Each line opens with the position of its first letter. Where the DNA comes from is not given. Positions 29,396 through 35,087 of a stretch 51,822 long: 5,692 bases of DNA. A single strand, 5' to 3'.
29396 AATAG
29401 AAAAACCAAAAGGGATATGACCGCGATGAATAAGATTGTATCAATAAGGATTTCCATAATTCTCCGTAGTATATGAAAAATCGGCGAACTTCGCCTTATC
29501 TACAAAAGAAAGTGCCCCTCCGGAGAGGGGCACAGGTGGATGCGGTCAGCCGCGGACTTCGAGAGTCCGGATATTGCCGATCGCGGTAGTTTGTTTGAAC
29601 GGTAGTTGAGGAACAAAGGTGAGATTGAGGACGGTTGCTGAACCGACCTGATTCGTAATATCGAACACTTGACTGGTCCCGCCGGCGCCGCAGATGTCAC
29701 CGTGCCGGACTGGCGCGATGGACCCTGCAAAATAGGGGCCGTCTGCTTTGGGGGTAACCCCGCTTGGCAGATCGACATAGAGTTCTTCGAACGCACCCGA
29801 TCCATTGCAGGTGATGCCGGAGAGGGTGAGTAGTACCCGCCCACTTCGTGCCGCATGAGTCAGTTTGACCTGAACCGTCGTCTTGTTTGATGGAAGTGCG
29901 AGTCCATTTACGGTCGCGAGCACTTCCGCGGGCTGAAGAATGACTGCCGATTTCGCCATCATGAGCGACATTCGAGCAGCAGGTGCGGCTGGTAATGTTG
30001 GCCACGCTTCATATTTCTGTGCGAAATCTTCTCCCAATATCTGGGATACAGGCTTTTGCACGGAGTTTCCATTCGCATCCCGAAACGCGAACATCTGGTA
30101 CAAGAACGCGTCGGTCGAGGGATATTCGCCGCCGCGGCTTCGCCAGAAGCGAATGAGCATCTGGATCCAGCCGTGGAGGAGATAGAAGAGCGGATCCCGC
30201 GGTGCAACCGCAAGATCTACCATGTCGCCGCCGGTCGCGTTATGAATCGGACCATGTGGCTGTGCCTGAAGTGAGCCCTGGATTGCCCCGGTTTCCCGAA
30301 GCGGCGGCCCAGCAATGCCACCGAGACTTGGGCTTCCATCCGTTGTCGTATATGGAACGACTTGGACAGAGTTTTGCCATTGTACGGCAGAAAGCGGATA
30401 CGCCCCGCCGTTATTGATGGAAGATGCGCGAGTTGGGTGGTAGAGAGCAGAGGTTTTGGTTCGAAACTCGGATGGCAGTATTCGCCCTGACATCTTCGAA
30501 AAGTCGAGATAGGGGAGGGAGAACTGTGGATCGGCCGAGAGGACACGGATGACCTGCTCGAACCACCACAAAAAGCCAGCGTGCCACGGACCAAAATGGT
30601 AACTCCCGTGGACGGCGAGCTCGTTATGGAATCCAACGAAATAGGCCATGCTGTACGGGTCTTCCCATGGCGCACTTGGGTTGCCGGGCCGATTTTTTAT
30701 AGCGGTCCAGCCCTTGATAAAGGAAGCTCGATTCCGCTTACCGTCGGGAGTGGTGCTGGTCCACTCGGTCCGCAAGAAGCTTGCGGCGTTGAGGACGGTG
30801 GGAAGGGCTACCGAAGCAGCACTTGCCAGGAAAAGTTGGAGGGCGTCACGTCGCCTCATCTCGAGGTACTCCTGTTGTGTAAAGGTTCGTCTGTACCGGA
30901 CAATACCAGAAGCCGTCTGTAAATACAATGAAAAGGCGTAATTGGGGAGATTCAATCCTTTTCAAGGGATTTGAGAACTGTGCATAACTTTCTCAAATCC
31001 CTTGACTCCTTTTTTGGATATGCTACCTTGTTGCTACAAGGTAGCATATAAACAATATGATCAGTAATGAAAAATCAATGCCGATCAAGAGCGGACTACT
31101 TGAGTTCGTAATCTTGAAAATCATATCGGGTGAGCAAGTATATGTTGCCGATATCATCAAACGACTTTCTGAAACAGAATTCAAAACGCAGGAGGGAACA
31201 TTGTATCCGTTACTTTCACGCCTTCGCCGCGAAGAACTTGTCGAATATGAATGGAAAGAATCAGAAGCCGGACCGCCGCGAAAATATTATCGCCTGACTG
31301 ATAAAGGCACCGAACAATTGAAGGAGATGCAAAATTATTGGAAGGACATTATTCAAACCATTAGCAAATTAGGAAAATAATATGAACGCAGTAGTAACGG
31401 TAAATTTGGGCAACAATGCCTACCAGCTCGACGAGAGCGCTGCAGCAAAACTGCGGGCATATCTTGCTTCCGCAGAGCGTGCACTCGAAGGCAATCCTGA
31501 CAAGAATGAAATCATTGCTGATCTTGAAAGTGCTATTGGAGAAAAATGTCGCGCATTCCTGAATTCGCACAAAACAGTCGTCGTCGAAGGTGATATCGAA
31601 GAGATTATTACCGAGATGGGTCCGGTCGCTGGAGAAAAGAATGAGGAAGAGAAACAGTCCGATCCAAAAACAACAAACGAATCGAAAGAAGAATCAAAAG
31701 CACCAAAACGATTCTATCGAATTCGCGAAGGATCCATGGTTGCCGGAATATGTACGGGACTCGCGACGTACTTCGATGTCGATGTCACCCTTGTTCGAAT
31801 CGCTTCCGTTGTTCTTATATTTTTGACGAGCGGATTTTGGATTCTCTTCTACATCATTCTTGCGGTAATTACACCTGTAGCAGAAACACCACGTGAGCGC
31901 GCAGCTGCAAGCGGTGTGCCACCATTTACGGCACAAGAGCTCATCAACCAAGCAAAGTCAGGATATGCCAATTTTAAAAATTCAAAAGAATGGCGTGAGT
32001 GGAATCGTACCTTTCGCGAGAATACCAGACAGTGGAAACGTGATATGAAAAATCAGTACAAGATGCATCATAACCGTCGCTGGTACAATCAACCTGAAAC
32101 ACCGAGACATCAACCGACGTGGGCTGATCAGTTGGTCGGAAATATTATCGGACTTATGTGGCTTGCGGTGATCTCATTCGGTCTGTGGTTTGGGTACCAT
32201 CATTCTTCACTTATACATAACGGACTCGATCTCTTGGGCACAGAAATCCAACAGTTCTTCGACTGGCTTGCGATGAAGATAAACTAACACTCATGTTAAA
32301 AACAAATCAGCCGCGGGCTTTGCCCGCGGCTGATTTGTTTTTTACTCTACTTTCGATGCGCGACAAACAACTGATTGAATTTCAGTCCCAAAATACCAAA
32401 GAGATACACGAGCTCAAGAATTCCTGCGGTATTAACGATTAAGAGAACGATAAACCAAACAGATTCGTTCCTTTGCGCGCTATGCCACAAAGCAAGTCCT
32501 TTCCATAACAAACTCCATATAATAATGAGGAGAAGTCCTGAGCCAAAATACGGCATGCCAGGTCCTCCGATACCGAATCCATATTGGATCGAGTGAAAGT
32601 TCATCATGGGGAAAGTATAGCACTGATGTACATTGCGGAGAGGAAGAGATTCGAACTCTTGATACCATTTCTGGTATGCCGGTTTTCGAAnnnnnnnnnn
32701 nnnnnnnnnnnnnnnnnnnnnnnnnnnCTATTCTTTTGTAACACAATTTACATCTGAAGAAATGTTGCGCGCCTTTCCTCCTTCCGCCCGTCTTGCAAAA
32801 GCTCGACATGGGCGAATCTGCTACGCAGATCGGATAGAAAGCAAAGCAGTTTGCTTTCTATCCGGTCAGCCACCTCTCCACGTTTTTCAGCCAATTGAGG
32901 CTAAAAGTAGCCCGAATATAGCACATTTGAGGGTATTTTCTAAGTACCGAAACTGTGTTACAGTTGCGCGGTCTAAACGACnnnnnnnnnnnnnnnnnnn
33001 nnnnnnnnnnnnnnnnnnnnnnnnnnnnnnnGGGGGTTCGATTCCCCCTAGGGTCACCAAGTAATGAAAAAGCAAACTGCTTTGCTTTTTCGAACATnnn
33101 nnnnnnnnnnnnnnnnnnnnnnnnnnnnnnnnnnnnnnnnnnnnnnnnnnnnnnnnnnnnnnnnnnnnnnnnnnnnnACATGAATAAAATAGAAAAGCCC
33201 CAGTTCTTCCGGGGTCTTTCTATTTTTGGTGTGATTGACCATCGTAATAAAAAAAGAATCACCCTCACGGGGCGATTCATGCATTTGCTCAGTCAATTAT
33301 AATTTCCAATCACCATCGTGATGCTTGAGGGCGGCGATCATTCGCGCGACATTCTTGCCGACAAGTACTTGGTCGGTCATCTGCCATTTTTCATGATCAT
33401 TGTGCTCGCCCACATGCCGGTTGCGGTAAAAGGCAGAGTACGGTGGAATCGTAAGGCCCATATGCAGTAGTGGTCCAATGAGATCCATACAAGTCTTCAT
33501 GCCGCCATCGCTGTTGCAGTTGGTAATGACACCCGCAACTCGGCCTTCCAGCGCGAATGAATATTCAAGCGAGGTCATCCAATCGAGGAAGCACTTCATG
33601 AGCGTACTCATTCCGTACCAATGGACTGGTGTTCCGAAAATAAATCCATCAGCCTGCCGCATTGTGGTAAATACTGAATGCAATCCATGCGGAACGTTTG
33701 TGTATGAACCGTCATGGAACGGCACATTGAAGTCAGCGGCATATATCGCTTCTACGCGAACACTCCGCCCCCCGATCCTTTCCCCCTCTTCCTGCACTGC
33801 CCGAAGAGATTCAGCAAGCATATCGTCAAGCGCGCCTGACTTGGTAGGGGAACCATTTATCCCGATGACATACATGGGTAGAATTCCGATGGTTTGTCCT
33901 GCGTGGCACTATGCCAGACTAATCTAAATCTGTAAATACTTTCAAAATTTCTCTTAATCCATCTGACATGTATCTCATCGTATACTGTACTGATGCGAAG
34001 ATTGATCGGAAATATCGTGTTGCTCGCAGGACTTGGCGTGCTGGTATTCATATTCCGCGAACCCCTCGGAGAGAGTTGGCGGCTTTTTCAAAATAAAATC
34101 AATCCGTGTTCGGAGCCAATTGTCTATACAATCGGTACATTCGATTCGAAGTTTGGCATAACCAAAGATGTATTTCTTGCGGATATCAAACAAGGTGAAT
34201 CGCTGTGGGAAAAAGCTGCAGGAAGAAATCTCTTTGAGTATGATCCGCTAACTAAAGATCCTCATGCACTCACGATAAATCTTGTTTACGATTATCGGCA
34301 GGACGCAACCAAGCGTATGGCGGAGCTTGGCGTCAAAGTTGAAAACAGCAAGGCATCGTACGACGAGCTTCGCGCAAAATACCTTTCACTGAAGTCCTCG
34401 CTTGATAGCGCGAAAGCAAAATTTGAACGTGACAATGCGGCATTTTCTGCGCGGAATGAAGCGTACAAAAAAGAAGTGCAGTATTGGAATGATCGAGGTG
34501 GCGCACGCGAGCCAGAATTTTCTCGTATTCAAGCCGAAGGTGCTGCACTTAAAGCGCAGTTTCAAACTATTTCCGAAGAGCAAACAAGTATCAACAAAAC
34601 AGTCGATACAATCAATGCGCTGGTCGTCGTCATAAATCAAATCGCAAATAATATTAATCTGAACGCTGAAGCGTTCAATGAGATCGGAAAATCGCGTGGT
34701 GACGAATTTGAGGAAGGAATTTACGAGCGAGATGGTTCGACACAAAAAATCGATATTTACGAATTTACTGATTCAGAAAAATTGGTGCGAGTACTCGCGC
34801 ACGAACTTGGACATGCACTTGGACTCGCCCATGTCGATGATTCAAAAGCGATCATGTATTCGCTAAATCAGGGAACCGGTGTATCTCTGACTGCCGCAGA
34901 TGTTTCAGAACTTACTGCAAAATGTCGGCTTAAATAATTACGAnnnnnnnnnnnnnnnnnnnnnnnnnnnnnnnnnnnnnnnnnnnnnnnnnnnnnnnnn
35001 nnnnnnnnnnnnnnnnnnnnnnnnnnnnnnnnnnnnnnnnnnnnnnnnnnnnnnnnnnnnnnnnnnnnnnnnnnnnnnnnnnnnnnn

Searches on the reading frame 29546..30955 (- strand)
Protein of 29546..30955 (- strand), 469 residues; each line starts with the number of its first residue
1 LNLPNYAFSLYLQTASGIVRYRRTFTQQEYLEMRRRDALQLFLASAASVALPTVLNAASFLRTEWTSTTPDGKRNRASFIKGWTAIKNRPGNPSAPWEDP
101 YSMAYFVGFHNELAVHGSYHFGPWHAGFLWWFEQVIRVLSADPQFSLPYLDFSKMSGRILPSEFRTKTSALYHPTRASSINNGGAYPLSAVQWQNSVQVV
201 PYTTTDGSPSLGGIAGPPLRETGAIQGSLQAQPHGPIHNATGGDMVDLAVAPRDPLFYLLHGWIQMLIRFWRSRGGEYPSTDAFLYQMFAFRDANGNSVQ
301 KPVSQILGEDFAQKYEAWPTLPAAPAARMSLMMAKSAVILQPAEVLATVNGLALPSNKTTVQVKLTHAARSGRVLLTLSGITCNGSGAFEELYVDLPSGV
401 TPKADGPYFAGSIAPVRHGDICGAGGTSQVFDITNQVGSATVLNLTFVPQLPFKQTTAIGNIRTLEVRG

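Call 24: search_protein_families(library=pfam, proteins=[window:29546-30955:-], max_evalue=0.001)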
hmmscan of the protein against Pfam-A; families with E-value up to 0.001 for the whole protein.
window:29546-30955:- (469 aa): 2 families
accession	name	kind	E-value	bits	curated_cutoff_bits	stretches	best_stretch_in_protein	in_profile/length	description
PF00264.25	Tyrosinase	-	8.2e-22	79.1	22.6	1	103-273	4-213/214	Common central domain of tyrosinase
PF25271.1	DUF7868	-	0.00037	20.9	25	1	355-435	27-116/158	Domain of unknown function (DUF7868)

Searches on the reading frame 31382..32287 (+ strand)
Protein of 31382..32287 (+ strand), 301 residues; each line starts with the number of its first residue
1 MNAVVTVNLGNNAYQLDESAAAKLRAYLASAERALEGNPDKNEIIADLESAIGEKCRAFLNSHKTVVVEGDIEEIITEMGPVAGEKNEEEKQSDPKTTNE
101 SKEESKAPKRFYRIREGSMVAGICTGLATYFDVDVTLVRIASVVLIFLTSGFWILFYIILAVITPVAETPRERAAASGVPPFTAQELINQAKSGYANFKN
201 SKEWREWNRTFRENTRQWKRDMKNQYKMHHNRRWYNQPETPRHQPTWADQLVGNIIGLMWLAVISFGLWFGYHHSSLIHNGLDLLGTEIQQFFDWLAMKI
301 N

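Call 82: search_protein_families(library=pfam, proteins=[window:31382-32287:+], max_evalue=0.0001)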
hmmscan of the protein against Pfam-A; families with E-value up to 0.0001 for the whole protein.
window:31382-32287:+ (301 aa): 1 family
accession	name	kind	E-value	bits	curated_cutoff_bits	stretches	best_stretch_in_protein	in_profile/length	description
PF04024.17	PspC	-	8.6e-19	67.5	25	1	109-166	1-57/58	PspC domain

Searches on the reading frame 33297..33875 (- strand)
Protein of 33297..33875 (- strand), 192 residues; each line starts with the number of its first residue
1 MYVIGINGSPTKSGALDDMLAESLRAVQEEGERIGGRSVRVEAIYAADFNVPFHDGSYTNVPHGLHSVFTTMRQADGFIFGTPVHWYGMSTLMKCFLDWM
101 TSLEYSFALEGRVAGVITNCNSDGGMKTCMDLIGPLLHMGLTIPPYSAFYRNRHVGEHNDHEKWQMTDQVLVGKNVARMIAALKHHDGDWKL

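Call 82: search_protein_families(library=pfam, proteins=[window:33297-33875:-], max_evalue=0.0001)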
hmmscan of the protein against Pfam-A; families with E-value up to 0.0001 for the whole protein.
window:33297-33875:- (192 aa): 2 families
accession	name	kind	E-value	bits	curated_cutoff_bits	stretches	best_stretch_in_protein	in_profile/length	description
PF03358.20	FMN_red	-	5.7e-19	68.6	24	1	1-149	1-145/152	NADPH-dependent FMN reductase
PF02525.22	Flavodoxin_2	-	1.8e-07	31.5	27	1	4-107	4-110/198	Flavodoxin-like fold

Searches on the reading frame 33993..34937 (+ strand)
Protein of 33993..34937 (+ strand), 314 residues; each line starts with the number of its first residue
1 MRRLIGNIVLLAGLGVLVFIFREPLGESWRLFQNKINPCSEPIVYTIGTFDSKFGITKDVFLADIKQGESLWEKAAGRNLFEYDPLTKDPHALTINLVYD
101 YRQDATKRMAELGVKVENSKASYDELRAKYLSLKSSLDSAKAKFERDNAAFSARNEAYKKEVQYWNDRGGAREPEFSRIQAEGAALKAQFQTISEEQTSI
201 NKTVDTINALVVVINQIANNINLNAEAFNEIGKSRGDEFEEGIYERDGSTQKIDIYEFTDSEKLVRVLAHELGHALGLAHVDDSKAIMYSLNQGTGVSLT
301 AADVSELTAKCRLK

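Call 82: search_protein_families(library=pfam, proteins=[window:33993-34937:+], max_evalue=0.0001)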
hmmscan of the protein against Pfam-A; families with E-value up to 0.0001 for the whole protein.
window:33993-34937:+ (314 aa): 1 family
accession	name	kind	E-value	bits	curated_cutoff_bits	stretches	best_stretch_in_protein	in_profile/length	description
PF00413.30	Peptidase_M10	-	3.4e-10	40.5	24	1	173-305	39-152/159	Matrixin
